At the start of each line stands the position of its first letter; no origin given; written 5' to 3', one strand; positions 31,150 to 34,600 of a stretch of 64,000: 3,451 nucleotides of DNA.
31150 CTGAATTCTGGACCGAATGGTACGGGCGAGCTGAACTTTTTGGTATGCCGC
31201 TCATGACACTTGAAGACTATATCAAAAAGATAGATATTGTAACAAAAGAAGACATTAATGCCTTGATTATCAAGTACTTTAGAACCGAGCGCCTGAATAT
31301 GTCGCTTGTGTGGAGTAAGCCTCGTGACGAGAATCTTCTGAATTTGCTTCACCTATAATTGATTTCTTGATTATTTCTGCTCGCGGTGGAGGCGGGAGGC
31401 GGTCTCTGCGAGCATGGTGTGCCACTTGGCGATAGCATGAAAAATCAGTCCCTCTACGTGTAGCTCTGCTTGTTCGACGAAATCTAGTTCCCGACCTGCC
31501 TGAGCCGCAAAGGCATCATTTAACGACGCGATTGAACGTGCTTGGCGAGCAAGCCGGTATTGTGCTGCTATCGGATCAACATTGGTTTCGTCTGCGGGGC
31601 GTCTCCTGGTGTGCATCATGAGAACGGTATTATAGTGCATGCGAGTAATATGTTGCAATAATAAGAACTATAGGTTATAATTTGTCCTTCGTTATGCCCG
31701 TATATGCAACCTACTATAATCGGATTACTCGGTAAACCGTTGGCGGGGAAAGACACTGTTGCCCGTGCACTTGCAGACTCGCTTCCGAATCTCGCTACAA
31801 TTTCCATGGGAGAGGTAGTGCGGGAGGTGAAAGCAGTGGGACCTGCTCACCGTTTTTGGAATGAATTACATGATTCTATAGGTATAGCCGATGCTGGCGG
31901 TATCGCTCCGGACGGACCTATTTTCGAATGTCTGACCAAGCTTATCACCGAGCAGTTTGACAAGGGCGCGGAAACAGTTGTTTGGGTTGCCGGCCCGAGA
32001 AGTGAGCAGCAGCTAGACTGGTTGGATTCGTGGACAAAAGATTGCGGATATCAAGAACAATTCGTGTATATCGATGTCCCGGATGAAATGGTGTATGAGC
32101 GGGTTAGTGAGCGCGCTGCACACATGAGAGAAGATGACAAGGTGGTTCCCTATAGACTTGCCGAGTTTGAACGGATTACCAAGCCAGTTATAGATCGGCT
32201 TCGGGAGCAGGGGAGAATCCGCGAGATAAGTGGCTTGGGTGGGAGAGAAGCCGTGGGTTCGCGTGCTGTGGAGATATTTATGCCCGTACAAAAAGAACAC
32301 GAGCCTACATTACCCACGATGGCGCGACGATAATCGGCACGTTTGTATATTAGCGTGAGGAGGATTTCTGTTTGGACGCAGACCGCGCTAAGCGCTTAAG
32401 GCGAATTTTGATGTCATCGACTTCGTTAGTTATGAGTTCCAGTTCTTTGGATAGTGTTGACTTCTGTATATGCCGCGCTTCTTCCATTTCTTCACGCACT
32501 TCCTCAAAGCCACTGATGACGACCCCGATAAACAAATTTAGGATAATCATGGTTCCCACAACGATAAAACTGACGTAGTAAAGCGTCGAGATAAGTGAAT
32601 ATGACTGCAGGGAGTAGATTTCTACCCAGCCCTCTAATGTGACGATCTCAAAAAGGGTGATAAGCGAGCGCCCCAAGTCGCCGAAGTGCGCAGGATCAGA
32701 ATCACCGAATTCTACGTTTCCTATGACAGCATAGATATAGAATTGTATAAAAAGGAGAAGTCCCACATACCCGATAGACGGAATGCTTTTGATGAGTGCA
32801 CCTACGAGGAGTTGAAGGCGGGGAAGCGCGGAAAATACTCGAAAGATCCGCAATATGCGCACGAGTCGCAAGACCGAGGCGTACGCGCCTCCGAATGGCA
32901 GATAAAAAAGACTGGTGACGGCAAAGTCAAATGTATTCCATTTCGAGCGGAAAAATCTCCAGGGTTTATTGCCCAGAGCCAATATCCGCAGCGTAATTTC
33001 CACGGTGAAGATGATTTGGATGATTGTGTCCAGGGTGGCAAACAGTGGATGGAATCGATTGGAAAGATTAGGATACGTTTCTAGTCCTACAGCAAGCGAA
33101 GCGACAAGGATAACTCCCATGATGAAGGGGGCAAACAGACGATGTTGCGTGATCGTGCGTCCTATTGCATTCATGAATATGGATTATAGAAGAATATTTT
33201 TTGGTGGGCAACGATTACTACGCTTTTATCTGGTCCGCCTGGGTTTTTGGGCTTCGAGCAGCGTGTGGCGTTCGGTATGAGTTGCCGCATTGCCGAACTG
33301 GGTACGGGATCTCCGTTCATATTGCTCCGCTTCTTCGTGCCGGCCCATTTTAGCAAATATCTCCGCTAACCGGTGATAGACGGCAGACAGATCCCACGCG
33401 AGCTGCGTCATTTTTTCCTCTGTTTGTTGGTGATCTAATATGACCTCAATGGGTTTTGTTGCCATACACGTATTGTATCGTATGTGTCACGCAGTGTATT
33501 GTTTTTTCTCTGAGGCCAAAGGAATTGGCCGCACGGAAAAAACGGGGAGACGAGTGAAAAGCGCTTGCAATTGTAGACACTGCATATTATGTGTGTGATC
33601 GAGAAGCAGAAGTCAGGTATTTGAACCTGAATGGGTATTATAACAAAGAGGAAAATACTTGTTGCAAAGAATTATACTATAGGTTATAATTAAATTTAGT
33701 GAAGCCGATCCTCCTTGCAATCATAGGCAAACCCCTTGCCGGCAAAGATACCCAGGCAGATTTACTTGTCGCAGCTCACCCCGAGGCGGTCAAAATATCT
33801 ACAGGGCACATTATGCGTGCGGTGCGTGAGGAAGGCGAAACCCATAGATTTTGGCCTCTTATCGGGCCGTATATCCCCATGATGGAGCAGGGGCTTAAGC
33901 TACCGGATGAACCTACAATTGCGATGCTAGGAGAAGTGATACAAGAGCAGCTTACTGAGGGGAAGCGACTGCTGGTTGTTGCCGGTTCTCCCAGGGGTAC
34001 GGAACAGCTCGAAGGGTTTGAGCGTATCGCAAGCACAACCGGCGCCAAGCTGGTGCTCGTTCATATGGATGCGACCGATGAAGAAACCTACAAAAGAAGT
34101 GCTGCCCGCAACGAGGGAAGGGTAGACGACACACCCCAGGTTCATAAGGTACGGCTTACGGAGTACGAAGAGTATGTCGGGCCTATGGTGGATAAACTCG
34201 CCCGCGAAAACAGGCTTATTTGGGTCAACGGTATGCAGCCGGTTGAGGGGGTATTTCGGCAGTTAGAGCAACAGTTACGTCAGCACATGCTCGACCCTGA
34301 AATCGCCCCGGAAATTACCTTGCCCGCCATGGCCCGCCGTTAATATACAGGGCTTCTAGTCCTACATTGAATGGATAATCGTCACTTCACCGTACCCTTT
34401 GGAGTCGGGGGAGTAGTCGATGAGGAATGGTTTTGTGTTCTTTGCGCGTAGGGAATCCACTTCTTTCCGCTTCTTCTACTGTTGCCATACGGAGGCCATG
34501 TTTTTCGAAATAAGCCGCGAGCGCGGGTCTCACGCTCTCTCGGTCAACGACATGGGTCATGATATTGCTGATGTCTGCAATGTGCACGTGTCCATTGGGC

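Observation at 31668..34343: Duplicated adenylate-kinase-like genes with an identical 14 nt promoter motif, flanking a voltage-gated channel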

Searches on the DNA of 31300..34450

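Call 85: search_rna_families(source=window, start=31300, end=34450, threshold=evalue, max_evalue=1)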
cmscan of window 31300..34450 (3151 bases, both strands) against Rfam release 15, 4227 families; matches with E-value up to 1: 0.
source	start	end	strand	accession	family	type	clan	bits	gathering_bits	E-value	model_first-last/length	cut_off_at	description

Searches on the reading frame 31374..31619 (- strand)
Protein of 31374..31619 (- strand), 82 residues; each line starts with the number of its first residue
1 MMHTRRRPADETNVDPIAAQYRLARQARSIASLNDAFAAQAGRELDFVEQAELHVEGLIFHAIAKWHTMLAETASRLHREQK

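Call 34: search_protein_families(library=ncbifam, proteins=[window:31374-31619:-], max_evalue=0.01)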
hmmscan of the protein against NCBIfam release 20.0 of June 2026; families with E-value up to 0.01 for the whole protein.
window:31374-31619:- (82 aa): 0 families
